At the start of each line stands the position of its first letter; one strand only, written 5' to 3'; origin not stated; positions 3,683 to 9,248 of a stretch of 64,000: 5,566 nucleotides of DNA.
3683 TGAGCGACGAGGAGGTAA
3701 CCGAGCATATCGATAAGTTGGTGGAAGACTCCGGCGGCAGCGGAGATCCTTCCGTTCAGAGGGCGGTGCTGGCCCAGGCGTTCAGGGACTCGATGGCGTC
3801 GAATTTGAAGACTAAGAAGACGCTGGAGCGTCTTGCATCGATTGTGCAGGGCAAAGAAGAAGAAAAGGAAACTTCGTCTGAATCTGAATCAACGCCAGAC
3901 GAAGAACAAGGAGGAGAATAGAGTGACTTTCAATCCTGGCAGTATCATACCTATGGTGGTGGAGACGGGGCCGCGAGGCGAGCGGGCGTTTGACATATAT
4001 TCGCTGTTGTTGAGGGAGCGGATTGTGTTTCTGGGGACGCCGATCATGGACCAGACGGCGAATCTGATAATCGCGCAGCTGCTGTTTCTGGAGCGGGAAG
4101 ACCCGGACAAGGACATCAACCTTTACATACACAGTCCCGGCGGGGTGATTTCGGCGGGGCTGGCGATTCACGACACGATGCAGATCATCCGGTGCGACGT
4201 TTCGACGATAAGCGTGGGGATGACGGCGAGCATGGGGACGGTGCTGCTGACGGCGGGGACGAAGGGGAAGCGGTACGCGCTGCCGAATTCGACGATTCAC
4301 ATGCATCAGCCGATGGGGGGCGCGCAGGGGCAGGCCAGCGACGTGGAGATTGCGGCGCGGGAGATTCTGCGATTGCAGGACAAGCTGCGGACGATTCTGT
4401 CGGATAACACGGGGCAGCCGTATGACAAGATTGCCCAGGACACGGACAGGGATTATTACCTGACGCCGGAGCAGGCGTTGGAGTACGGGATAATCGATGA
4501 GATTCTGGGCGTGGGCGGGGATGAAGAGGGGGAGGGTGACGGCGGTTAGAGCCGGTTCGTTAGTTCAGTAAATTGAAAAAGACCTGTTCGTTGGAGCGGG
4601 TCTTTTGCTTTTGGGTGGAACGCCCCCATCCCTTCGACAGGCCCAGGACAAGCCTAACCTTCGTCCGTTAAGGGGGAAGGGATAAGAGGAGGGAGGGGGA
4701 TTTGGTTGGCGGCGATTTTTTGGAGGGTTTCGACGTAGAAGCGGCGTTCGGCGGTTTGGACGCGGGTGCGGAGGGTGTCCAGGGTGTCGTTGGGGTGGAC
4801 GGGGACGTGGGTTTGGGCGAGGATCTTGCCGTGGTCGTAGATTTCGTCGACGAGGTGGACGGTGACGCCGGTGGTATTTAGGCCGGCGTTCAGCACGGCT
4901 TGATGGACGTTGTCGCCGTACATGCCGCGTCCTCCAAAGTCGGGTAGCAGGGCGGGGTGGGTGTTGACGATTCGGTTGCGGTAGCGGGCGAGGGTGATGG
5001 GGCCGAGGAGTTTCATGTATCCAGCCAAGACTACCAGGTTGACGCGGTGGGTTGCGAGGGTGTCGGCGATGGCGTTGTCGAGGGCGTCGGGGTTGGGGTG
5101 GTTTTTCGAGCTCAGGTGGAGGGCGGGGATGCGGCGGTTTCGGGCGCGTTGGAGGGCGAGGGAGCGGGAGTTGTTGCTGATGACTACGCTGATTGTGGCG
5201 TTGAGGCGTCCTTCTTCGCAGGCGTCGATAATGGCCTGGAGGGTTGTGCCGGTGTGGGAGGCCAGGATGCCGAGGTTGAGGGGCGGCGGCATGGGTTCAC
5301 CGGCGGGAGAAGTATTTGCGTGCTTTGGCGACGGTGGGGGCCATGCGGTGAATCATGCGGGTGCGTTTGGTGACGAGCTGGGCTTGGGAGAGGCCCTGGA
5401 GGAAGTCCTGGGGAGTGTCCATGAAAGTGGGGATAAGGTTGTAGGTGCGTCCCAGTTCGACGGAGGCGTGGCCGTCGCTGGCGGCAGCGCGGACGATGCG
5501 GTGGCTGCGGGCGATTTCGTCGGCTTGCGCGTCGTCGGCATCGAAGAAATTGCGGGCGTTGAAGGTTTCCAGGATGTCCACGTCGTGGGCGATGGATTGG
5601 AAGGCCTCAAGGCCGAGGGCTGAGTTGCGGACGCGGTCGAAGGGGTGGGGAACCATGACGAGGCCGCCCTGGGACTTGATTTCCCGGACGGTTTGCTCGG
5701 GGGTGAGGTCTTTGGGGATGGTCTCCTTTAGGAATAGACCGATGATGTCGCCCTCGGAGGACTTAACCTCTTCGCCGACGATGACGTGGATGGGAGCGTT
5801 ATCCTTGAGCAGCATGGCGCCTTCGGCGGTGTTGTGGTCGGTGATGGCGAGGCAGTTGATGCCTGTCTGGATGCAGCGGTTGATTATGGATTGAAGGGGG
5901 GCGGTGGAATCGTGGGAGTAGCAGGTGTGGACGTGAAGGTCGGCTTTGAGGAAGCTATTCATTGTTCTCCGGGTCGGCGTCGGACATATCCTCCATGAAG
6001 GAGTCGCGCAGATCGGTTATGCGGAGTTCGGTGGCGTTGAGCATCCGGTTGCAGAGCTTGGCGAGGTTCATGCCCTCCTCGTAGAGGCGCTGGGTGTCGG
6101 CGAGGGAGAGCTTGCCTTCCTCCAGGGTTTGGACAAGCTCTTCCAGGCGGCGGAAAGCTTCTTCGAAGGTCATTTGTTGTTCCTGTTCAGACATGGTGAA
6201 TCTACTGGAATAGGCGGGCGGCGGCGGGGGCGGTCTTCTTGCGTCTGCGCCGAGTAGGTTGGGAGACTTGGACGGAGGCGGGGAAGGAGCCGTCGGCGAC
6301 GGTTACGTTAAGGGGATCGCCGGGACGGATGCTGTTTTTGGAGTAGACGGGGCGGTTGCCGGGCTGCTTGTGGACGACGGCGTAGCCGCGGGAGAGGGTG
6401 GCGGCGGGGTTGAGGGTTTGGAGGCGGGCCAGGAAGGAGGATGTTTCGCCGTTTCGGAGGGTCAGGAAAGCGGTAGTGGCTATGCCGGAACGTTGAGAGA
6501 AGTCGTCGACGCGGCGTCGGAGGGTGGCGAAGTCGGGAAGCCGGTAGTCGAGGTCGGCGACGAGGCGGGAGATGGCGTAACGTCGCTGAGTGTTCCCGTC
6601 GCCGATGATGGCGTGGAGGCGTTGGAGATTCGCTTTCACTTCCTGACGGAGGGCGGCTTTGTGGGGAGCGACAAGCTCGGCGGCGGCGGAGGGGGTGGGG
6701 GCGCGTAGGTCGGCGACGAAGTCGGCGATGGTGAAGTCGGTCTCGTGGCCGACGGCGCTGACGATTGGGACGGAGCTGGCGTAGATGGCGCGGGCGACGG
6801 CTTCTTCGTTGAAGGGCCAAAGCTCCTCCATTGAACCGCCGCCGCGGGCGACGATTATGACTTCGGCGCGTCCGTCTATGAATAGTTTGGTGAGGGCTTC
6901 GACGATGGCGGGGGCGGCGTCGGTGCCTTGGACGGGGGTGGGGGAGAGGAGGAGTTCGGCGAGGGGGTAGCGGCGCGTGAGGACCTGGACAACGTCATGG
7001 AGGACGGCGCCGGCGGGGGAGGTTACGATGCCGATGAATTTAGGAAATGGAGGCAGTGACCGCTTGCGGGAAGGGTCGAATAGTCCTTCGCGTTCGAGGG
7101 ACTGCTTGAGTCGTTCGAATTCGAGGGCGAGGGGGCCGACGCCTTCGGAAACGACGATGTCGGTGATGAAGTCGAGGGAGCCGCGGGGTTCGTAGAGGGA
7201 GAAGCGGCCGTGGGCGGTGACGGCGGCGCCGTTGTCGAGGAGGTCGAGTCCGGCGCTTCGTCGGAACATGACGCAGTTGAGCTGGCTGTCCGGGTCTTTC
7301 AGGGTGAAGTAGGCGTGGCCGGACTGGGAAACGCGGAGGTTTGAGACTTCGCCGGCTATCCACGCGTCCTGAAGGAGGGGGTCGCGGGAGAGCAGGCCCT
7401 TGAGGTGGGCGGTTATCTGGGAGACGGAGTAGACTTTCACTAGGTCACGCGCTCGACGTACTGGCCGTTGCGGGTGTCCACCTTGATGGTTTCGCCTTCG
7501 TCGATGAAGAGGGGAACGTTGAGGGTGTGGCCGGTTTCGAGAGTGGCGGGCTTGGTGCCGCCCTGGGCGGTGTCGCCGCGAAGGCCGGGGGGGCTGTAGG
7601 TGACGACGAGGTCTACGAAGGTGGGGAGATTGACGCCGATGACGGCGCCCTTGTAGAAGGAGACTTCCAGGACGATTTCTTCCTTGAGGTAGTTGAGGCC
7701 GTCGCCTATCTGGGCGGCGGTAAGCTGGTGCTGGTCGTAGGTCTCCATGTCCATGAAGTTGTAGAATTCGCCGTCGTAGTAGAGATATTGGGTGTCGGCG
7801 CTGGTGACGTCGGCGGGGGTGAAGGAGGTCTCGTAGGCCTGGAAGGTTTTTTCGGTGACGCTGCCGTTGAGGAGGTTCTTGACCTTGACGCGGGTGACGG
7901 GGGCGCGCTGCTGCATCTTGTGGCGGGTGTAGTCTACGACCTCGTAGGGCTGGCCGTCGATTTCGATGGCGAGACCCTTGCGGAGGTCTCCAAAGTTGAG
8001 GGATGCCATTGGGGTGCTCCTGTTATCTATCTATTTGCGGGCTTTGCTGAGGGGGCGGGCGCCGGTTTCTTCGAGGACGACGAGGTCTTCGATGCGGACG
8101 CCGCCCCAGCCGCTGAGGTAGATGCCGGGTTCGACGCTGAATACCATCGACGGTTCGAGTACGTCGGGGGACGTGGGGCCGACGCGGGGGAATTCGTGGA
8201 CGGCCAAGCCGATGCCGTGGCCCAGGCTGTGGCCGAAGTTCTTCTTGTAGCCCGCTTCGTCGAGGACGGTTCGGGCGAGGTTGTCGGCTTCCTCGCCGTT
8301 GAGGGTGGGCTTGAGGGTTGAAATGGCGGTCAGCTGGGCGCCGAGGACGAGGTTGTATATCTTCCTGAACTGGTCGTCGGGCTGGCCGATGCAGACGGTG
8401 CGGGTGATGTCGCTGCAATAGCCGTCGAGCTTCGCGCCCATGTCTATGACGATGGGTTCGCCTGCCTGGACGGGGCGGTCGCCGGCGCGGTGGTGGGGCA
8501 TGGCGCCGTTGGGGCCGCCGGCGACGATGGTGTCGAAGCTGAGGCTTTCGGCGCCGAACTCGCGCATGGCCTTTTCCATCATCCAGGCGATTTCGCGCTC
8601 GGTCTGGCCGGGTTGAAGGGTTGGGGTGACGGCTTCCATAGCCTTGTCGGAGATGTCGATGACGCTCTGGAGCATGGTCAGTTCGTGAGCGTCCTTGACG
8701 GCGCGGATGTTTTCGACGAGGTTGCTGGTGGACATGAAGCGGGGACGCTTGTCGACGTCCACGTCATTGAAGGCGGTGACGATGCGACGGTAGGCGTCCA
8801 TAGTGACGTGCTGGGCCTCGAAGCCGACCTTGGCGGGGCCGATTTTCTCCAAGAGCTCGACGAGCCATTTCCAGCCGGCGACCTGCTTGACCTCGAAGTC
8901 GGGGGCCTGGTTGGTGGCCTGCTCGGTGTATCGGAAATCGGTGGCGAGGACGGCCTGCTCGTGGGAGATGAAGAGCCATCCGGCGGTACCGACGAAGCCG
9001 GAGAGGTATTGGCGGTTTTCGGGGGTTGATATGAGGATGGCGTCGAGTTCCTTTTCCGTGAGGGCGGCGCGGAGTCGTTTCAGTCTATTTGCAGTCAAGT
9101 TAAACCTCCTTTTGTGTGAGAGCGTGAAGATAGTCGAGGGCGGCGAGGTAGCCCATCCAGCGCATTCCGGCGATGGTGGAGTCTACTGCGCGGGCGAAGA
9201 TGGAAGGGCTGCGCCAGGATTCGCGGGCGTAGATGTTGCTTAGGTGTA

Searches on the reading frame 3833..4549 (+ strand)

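Call 64: search_protein_families(library=pfam, proteins=[window:3833-4549:+], max_evalue=0.00001)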
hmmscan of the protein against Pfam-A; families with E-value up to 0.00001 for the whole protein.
window:3833-4549:+ (238 aa): 1 family
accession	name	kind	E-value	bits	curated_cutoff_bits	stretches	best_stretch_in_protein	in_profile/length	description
PF00574.28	CLP_protease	-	3e-77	259.1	20.2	1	48-225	2-179/182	Clp protease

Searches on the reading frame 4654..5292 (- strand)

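Call 64: search_protein_families(library=pfam, proteins=[window:4654-5292:-], max_evalue=0.00001)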
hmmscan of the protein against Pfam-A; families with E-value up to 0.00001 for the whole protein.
window:4654-5292:- (212 aa): 1 family
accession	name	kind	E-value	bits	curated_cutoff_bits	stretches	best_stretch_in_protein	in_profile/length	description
PF00551.24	Formyl_trans_N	-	4.3e-47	160.6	26.1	1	9-190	5-181/181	Formyl transferase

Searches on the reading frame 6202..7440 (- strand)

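Call 64: search_protein_families(library=pfam, proteins=[window:6202-7440:-], max_evalue=0.00001)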
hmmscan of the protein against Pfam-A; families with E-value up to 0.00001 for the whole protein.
window:6202-7440:- (412 aa): 3 families
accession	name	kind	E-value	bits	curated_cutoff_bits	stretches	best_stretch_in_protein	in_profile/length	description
PF02601.20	Exonuc_VII_L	-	2.4e-83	280.7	35.9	2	120-324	1-205/315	Exonuclease VII, large subunit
PF13742.12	tRNA_anti_2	-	4.6e-23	81.7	27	1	4-93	1-91/95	OB-fold nucleic acid binding domain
PF01336.31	tRNA_anti-codon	-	1.6e-08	34.8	27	1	27-87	2-63/75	OB-fold nucleic acid binding domain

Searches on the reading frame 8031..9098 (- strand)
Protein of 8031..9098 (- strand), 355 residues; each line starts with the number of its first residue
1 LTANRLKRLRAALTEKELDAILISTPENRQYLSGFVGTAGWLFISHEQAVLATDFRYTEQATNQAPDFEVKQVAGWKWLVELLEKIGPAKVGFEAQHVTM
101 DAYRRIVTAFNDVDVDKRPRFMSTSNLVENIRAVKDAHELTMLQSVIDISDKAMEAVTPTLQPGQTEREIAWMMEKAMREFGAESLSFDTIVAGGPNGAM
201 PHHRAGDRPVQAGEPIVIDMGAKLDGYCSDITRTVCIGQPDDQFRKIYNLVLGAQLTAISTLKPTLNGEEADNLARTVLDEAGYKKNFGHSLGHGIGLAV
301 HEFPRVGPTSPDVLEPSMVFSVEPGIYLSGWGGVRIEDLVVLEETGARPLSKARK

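Call 64: search_protein_families(library=pfam, proteins=[window:8031-9098:-], max_evalue=0.00001)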
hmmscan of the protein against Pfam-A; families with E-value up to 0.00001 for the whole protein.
window:8031-9098:- (355 aa): 2 families
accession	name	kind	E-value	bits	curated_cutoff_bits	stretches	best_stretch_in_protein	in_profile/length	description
PF00557.29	Peptidase_M24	-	6.5e-70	235.6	23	1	144-343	4-207/208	Metallopeptidase family M24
PF01321.24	Creatinase_N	-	6.2e-29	101.6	22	1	5-134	1-128/128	Creatinase/Prolidase N-terminal domain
